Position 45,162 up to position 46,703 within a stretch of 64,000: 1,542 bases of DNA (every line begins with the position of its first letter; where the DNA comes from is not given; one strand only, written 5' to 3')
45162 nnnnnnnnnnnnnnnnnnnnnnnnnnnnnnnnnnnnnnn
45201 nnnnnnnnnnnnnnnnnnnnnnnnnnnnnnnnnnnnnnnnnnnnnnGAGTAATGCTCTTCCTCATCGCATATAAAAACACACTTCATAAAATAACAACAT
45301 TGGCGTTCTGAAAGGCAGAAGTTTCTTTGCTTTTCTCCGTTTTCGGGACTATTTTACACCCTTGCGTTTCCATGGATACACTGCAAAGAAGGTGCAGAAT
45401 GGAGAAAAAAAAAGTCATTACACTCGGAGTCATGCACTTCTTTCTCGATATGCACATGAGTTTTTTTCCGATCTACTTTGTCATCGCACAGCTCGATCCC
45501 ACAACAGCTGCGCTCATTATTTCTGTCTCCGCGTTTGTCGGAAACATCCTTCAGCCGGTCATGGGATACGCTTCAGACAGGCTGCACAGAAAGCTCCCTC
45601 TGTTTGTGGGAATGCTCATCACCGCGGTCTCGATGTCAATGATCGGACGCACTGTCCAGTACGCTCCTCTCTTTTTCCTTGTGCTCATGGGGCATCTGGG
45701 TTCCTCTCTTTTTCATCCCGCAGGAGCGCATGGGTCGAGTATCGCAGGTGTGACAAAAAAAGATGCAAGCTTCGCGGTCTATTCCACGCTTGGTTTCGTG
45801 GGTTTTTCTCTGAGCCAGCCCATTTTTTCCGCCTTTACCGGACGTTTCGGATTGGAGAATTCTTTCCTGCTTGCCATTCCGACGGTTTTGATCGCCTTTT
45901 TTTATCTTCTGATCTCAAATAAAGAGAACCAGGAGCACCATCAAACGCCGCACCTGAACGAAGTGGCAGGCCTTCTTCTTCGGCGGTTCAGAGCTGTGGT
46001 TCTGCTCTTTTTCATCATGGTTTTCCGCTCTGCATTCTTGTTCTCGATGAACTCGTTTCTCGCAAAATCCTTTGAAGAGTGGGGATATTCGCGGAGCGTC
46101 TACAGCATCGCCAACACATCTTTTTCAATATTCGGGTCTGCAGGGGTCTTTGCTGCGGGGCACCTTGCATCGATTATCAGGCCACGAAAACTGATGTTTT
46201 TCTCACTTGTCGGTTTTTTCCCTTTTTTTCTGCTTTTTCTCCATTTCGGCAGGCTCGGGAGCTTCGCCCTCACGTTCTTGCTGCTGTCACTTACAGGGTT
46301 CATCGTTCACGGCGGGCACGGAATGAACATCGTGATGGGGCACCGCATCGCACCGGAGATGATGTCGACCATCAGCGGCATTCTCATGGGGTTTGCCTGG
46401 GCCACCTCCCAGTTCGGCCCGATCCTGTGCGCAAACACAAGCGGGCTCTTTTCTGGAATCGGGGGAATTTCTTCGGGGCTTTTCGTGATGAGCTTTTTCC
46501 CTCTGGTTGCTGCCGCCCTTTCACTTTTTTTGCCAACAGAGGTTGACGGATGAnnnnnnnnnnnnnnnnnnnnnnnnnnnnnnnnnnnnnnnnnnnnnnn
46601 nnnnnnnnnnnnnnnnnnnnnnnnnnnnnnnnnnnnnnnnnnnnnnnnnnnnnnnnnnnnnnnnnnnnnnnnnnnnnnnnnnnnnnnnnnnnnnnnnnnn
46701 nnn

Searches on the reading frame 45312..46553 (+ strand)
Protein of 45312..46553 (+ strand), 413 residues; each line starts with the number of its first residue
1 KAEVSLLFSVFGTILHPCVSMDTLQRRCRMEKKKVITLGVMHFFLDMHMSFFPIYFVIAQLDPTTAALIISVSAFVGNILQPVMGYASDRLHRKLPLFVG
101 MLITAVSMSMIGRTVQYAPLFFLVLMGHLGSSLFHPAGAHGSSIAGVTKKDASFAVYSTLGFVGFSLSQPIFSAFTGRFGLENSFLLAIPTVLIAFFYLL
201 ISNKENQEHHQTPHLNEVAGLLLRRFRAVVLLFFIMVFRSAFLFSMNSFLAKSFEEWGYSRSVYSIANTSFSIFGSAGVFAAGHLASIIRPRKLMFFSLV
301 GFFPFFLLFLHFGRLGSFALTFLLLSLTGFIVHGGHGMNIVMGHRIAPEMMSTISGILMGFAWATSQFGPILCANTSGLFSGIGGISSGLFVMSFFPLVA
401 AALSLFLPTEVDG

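Call 33: search_protein_families(library=ncbifam, proteins=[window:45312-46553:+], max_evalue=0.001)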
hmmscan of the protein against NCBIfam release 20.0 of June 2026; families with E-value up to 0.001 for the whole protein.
window:45312-46553:+ (413 aa): 3 families
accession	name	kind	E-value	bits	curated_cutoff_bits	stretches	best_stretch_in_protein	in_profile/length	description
TIGR00895.1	2A0115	subfamily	4.6e-07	29.1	418.55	1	224-374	247-395/398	aromatic acid/H+ symport family MFS transporter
TIGR00880.1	2_A_01_02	superfamily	1.4e-06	28.5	131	1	69-202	3-137/141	multidrug resistance protein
TIGR00897.2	2A0118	subfamily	0.0008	18.4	375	1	248-330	28-112/401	RbtT/DalT/CsbX family MFS transporter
